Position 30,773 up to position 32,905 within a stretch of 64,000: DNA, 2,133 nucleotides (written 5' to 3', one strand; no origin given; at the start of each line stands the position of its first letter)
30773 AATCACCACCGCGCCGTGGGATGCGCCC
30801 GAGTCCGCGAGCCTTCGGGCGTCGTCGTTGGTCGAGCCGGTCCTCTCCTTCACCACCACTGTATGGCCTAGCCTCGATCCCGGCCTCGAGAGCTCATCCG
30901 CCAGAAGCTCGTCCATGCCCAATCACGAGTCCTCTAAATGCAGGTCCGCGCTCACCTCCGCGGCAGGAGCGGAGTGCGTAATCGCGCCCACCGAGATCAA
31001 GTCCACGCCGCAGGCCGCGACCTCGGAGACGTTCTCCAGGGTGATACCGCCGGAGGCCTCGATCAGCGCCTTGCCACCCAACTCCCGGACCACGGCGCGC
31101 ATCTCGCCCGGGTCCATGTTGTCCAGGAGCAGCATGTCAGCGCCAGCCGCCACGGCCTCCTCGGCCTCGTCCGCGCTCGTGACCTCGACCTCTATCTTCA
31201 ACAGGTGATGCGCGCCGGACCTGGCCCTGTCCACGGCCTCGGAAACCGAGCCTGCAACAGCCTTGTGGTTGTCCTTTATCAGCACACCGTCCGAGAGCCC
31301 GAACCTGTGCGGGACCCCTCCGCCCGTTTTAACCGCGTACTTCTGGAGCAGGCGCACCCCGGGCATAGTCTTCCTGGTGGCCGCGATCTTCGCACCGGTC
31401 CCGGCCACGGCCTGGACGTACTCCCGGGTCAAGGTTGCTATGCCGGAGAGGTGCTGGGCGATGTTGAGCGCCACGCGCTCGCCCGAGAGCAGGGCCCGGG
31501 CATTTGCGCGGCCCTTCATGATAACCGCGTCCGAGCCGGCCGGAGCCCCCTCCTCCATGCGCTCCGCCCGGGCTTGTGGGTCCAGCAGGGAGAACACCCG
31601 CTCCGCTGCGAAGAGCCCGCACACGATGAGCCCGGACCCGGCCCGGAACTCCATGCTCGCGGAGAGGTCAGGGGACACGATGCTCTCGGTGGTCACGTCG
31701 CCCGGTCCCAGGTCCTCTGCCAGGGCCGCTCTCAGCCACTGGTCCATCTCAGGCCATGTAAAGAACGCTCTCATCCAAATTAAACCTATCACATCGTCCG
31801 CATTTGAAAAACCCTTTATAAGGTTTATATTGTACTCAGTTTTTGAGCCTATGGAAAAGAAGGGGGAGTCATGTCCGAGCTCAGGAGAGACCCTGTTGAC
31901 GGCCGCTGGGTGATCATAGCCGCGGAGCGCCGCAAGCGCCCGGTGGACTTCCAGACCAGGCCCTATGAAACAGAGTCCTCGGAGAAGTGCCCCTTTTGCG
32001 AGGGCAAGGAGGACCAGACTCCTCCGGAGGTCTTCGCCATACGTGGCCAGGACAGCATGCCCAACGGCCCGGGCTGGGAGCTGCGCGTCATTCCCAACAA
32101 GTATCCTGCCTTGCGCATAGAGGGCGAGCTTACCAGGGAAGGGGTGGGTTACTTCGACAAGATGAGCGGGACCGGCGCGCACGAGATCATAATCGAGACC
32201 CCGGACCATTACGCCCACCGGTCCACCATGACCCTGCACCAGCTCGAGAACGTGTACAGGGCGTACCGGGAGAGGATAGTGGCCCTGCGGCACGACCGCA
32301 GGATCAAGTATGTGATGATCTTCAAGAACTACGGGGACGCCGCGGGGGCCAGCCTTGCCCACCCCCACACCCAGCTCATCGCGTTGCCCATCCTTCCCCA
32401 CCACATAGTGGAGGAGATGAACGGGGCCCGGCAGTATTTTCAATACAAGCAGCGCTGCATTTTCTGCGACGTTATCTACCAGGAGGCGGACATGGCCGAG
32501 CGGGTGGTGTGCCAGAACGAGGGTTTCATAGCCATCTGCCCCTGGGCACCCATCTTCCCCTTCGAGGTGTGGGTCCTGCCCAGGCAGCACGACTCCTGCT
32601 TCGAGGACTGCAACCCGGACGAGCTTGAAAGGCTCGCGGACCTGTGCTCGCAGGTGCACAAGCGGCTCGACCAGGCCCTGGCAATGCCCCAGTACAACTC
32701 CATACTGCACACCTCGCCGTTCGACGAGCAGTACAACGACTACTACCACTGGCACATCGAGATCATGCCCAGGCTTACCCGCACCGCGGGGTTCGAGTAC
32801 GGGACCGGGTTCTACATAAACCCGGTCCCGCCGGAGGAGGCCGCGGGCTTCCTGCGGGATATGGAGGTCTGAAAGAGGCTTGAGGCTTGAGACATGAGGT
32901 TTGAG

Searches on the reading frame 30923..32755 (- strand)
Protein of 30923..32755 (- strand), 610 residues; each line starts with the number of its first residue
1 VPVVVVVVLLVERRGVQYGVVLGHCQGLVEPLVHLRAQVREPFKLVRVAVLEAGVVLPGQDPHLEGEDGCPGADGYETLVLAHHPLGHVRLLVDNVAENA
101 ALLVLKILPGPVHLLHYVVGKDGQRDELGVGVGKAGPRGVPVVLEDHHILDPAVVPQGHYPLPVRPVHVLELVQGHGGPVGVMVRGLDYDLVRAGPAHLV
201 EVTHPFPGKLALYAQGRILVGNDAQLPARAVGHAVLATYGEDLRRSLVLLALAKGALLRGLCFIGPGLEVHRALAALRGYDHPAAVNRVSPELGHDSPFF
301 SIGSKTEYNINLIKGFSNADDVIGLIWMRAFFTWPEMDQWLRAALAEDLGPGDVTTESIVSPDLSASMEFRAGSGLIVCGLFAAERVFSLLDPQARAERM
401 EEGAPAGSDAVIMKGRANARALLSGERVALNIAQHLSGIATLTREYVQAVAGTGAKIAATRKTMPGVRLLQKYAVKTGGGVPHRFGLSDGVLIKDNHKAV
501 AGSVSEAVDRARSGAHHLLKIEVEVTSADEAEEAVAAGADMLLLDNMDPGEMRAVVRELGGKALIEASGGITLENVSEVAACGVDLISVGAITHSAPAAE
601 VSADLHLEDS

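Call 11: search_protein_families(library=pfam, proteins=[window:30923-32755:-], max_evalue=0.01)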
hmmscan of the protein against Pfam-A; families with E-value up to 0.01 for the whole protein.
window:30923-32755:- (610 aa): 3 families
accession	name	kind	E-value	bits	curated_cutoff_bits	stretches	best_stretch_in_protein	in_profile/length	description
PF01729.25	QRPTase_C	-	4.9e-58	196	23.1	1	439-601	1-166/169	Quinolinate phosphoribosyl transferase, C-terminal domain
PF02749.22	QRPTase_N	-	1.7e-14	54.2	27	1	353-437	1-82/82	Quinolinate phosphoribosyl transferase, N-terminal domain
PF02581.23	TMP-TENI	-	0.0057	16.5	27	0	525-589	102-176/180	Thiamine monophosphate synthase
